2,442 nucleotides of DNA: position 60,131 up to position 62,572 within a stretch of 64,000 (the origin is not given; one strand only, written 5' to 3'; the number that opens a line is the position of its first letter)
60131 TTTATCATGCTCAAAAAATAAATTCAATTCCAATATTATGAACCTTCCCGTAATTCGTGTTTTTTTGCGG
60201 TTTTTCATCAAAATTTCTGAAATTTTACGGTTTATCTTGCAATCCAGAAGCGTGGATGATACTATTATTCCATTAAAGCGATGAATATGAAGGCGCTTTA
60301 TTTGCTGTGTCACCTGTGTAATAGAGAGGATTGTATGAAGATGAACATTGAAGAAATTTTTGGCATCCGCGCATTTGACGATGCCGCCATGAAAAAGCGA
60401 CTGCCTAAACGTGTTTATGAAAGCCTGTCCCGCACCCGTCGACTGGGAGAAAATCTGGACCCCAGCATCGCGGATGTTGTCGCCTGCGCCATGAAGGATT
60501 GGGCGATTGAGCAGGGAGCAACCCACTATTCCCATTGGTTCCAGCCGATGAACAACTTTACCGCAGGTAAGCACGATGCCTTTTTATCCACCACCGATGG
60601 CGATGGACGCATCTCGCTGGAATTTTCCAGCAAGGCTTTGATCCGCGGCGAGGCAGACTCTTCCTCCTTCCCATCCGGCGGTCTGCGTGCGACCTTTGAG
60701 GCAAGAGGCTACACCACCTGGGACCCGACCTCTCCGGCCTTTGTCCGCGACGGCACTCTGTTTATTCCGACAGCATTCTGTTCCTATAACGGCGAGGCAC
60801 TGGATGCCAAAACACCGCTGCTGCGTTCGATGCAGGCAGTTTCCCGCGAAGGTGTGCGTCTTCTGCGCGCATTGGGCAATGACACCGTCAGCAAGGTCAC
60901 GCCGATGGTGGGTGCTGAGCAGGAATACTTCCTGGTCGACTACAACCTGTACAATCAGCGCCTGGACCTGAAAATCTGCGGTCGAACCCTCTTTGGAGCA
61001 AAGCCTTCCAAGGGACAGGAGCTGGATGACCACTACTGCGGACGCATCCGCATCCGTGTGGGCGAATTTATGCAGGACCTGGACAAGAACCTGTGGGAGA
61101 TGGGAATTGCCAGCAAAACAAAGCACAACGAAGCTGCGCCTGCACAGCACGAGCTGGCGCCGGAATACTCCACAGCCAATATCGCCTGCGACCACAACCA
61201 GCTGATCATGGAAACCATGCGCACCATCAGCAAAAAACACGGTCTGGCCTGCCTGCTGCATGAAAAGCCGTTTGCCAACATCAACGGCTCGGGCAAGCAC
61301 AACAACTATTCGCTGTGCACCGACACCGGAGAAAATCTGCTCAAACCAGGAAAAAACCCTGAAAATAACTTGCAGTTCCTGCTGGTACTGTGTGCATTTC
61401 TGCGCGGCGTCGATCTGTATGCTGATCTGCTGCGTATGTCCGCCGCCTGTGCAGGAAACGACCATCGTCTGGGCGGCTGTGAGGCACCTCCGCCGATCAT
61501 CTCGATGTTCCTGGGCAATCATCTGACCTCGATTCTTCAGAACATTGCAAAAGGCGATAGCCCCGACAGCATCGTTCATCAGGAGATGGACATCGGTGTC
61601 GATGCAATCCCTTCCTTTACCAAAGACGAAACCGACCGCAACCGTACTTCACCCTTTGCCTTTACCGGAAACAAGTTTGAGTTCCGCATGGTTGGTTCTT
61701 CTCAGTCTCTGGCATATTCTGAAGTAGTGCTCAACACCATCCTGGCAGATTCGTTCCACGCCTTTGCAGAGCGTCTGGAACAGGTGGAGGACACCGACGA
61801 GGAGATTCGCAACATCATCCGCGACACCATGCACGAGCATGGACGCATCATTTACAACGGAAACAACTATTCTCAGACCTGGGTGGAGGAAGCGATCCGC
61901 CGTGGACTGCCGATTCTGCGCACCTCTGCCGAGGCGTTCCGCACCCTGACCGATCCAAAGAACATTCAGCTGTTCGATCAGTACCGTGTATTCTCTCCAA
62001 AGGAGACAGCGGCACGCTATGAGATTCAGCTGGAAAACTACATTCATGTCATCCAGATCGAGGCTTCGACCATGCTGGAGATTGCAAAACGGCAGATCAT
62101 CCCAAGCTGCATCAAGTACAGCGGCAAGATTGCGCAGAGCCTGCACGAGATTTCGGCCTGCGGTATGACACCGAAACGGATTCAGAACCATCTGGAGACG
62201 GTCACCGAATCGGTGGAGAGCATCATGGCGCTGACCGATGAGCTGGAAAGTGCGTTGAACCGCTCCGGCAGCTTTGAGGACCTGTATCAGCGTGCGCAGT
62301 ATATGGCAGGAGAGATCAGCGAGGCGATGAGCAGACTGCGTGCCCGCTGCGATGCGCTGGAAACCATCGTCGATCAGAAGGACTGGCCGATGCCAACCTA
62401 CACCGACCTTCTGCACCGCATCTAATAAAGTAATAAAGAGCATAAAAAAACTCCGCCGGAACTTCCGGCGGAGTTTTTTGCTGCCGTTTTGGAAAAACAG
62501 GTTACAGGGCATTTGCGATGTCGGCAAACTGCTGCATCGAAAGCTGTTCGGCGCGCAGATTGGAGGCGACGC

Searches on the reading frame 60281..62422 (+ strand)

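Call 79: search_protein_families(library=pfam, proteins=[window:60281-62422:+], max_evalue=0.0001)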
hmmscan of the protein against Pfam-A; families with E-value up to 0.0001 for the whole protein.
window:60281-62422:+ (714 aa): 3 families
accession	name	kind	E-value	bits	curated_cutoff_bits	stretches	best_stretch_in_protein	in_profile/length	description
PF12437.13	GSIII_N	-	8.9e-73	243.7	25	1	24-183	2-160/160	Glutamine synthetase type III N terminal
PF18318.6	Gln-synt_C-ter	-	7.3e-41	139.1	22.7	1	509-623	2-116/118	Glutamine synthetase C-terminal domain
PF00120.29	Gln-synt_C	-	5.5e-20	72.1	24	1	204-360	18-170/344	Glutamine synthetase, catalytic domain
